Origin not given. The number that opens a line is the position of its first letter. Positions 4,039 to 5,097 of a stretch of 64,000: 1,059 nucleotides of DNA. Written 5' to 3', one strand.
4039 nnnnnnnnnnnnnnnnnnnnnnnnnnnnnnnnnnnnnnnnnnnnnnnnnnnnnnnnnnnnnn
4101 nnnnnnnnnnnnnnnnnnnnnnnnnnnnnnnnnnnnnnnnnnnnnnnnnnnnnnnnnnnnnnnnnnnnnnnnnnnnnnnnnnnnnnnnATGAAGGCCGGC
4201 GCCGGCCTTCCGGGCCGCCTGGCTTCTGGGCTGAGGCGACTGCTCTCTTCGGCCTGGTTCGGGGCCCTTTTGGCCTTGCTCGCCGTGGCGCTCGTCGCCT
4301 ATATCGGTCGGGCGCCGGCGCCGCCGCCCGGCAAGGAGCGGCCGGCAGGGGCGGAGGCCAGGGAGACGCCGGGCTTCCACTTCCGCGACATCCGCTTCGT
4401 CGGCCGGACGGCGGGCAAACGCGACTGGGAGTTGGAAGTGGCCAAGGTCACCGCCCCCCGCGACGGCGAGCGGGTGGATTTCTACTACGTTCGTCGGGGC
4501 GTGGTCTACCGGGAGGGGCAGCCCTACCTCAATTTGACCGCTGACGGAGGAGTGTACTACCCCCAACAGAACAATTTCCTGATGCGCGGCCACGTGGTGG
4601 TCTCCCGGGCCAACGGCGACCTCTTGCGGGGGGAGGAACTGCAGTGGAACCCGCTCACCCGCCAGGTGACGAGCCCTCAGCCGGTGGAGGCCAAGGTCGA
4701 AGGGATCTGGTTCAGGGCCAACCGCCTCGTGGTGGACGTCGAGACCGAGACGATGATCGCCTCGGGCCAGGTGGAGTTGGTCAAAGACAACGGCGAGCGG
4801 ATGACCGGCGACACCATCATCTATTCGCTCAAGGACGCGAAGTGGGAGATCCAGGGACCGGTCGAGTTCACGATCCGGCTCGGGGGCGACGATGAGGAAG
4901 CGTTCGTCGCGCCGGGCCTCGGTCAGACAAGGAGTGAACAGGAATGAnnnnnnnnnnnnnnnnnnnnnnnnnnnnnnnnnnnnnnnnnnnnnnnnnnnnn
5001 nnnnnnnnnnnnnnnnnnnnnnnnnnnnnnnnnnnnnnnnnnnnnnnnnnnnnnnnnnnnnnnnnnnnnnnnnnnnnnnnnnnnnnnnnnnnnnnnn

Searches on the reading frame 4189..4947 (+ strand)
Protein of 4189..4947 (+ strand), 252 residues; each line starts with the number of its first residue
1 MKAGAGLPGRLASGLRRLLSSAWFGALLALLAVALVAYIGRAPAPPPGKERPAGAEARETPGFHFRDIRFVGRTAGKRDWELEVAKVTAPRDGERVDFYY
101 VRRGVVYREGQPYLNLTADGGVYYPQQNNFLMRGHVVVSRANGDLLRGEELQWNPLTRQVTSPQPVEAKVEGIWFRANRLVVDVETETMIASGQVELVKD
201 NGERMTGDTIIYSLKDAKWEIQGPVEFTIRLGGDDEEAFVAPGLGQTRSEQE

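Call 27: search_protein_families(library=pfam, proteins=[window:4189-4944:+], max_evalue=0.01)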
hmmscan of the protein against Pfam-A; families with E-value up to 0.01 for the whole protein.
window:4189-4944:+ (252 aa): 2 families
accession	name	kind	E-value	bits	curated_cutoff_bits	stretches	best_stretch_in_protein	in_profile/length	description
PF06835.18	LptC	-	3.8e-11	43.4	21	1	30-192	4-167/175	Lipopolysaccharide-assembly, LptC-related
PF03968.19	LptD_N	-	0.00056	20.6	20.4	0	176-216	72-111/113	LptA/(LptD N-terminal domain) LPS transport protein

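Call 43: find_encoding_contigs(protein=window:4189-4947:+, flank=10000, max_places=10)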
Protein window:4189-4947:+ (252 aa): 3 contigs read that carry it; 3 places shown.
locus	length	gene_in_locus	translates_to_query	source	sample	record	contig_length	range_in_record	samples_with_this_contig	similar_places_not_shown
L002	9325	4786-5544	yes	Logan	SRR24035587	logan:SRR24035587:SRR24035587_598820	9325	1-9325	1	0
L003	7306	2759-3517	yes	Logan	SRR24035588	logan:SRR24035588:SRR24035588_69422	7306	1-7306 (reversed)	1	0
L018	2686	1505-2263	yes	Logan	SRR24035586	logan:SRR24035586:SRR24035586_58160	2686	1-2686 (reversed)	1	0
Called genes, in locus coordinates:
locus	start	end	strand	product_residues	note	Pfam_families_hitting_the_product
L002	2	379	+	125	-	?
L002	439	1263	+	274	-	-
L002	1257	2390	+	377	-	PF03739:LptF_LptG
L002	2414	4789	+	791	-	-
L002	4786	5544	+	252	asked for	PF06835:LptC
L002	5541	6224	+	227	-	PF03968:LptD_N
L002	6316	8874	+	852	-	-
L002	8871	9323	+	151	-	?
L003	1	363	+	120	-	?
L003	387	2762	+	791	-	-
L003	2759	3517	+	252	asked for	PF06835:LptC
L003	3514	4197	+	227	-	PF03968:LptD_N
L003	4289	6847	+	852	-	-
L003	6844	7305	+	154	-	?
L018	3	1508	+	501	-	?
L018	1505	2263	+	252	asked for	PF06835:LptC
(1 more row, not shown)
